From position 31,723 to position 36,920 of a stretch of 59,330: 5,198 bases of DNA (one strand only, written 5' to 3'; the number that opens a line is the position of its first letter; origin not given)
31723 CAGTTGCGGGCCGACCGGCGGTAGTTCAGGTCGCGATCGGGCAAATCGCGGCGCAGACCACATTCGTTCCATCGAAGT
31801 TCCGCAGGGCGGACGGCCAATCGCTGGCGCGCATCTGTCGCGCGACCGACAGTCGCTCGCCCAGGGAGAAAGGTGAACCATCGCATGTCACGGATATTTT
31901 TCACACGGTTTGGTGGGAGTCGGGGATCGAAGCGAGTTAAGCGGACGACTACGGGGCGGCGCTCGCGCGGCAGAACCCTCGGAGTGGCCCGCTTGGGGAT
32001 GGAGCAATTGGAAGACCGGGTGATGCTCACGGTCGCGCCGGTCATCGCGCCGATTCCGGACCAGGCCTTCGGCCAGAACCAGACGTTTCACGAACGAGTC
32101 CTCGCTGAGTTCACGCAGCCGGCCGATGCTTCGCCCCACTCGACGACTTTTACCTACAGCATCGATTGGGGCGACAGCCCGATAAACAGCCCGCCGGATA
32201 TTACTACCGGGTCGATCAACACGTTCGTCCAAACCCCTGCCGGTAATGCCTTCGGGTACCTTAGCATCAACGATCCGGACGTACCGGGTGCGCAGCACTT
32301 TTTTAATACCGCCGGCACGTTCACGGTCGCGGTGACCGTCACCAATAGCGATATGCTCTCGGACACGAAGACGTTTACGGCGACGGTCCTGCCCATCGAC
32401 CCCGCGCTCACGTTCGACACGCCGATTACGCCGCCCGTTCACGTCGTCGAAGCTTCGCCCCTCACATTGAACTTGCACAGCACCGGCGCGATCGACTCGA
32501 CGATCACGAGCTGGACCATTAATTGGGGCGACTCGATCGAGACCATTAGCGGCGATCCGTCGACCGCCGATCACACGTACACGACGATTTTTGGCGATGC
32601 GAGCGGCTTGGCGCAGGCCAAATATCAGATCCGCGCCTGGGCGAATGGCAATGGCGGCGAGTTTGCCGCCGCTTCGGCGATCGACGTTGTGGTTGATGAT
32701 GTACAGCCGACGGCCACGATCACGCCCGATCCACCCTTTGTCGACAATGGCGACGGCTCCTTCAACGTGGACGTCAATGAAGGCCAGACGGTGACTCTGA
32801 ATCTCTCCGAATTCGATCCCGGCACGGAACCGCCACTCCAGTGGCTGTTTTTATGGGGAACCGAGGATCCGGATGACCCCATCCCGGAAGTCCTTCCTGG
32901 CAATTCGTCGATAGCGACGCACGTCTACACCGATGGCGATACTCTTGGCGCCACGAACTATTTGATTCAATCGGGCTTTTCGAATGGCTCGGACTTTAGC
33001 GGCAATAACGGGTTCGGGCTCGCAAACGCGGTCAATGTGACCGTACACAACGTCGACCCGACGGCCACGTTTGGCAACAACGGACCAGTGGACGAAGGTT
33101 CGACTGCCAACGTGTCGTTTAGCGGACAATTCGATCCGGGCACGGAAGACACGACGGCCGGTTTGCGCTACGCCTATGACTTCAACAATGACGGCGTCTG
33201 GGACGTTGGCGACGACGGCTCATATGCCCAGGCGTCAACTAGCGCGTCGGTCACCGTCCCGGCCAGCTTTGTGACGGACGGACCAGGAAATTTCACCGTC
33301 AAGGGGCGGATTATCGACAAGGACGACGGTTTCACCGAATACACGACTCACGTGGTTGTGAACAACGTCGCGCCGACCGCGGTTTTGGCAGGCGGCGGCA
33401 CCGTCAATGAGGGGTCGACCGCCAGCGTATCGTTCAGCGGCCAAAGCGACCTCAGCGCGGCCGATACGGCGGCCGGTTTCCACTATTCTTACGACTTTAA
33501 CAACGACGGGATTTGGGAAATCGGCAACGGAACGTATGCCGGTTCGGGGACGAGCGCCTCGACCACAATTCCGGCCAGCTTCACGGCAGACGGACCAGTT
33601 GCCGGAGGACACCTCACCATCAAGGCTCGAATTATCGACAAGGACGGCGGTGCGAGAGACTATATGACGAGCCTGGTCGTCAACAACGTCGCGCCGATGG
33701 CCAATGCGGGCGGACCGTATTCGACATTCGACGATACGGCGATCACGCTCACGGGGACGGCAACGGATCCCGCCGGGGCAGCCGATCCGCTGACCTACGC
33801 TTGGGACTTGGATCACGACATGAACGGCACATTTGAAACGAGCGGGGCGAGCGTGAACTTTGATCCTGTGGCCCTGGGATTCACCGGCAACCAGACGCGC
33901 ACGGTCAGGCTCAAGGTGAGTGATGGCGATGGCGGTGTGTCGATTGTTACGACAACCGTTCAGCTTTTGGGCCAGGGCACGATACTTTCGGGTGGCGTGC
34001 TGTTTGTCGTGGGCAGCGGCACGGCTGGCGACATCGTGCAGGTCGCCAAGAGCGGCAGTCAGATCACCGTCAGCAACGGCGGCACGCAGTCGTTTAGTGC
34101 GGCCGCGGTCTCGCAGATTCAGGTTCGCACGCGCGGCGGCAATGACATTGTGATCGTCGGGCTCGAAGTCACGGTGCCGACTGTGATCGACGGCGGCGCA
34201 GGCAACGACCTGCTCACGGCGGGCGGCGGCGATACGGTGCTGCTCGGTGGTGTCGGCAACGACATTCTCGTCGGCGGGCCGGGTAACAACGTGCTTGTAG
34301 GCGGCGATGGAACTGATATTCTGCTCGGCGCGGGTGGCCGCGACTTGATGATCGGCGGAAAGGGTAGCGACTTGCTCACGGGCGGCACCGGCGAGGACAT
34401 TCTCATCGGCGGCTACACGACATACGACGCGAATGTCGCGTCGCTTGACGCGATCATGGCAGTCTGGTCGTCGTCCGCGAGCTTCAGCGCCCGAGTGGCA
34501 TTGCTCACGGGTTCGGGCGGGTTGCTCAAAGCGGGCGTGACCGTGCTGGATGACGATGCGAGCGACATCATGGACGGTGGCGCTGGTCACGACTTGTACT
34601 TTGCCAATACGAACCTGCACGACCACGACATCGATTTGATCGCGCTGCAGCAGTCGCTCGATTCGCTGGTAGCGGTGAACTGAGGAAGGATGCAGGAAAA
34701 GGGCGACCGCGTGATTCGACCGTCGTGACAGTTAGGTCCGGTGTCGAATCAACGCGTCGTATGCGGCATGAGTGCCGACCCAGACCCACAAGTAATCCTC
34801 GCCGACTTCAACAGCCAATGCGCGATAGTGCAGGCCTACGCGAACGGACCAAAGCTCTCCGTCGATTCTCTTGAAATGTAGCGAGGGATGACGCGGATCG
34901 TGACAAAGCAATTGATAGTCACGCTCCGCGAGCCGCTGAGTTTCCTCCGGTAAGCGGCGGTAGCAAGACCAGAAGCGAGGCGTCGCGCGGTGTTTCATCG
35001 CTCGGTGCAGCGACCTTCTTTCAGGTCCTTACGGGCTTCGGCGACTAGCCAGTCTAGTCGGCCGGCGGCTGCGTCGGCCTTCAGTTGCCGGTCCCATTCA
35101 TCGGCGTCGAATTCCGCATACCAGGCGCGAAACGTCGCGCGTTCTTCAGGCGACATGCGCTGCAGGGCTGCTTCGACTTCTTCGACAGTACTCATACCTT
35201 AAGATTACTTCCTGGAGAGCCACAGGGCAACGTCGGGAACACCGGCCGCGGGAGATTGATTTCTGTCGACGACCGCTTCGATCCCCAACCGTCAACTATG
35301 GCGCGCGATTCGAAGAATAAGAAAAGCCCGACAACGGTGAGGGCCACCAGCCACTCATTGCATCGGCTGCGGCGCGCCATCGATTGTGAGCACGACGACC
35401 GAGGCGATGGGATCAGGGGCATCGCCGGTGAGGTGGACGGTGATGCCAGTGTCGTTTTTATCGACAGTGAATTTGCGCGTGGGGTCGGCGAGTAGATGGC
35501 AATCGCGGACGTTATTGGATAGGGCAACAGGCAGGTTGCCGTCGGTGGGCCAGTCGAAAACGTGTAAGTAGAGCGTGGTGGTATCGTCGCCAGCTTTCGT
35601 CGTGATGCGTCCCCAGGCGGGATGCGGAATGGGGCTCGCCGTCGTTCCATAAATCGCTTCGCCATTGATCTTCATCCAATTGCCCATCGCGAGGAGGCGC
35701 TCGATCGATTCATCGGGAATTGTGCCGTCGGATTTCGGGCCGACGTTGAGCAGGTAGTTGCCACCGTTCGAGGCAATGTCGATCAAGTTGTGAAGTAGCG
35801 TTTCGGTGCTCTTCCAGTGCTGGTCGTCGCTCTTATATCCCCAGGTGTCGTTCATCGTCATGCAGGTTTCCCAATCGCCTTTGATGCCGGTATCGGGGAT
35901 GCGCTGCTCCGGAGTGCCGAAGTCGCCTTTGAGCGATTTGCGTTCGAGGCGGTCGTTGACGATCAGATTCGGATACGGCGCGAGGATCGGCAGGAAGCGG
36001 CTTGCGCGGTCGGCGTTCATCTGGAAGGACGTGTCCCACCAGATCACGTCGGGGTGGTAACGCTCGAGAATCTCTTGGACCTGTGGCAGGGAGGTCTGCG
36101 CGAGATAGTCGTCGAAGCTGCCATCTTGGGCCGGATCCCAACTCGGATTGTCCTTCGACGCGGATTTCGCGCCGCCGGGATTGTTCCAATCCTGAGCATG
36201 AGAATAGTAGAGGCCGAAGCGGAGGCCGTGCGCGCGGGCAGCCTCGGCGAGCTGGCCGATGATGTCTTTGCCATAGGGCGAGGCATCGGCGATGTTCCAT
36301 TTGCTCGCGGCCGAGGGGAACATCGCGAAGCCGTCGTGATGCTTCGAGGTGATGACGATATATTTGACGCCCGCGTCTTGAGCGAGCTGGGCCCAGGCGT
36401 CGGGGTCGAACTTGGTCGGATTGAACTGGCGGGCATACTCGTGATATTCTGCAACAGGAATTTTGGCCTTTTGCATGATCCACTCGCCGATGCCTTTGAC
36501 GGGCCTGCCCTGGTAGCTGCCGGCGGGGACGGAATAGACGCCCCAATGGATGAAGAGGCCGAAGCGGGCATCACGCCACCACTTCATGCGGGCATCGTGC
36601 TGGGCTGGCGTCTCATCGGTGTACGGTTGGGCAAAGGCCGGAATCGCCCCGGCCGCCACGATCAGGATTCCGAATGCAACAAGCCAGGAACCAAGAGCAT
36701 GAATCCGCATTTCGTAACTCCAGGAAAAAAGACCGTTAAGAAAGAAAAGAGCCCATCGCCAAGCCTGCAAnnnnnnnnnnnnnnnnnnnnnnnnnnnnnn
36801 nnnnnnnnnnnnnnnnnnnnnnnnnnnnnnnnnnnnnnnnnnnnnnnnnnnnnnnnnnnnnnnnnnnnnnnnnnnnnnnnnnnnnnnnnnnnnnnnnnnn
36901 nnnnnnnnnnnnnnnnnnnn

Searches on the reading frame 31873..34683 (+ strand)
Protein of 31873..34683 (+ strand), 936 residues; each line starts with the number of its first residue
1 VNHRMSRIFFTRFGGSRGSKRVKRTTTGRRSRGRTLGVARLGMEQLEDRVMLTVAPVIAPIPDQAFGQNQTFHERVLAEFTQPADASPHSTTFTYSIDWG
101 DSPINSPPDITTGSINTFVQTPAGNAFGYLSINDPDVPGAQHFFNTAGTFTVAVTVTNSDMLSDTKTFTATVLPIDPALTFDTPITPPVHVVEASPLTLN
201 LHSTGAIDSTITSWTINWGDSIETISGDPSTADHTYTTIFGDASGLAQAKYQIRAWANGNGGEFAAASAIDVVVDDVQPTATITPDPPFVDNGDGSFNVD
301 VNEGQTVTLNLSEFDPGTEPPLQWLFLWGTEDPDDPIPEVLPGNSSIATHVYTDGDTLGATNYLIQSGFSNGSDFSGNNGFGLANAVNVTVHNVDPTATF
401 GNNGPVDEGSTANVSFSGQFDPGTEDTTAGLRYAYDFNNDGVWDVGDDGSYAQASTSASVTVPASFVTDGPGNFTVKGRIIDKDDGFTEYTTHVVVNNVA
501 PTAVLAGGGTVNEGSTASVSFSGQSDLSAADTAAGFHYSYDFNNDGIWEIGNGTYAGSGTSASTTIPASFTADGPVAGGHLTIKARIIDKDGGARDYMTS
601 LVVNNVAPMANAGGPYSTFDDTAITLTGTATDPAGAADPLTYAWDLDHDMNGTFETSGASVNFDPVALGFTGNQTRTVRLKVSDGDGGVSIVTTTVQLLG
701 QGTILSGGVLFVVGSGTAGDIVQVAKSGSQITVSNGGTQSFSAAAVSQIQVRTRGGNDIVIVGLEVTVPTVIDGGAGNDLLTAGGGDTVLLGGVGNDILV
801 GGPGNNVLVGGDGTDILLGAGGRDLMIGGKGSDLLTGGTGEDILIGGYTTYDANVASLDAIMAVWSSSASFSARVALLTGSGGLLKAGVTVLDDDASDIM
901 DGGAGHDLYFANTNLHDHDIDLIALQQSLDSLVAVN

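Call 79: search_protein_families(library=pfam, proteins=[window:31873-34683:+], max_evalue=0.00001)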
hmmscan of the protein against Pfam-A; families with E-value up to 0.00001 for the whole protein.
window:31873-34683:+ (936 aa): 2 families
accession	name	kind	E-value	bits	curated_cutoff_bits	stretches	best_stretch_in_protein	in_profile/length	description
PF00353.25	HemolysinCabind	-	4e-11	43.1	23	1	792-825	2-35/36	RTX calcium-binding nonapeptide repeat (4 copies)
PF18911.6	PKD_4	-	1.8e-08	34.8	27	0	605-691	1-77/85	PKD domain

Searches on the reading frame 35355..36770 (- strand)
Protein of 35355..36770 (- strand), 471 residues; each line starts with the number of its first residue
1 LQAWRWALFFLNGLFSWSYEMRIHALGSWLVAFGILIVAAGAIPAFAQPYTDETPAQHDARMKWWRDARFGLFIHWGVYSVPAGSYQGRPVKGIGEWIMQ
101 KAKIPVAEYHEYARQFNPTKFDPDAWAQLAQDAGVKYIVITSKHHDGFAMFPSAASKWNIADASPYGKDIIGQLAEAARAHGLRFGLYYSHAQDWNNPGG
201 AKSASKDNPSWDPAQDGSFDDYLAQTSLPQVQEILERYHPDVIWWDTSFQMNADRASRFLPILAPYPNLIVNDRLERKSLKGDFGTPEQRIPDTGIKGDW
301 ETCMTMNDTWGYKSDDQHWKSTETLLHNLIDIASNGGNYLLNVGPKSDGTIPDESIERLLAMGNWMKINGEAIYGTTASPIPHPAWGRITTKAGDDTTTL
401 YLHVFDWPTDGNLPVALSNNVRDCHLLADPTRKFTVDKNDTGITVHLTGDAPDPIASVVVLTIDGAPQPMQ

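Call 79: search_protein_families(library=pfam, proteins=[window:35355-36770:-], max_evalue=0.00001)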
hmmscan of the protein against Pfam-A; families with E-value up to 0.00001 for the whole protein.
window:35355-36770:- (471 aa): 1 family
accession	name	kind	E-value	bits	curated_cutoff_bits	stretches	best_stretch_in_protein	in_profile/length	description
PF01120.23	Alpha_L_fucos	-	1.8e-99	333.9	25.2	1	52-371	15-345/345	Alpha-L-fucosidase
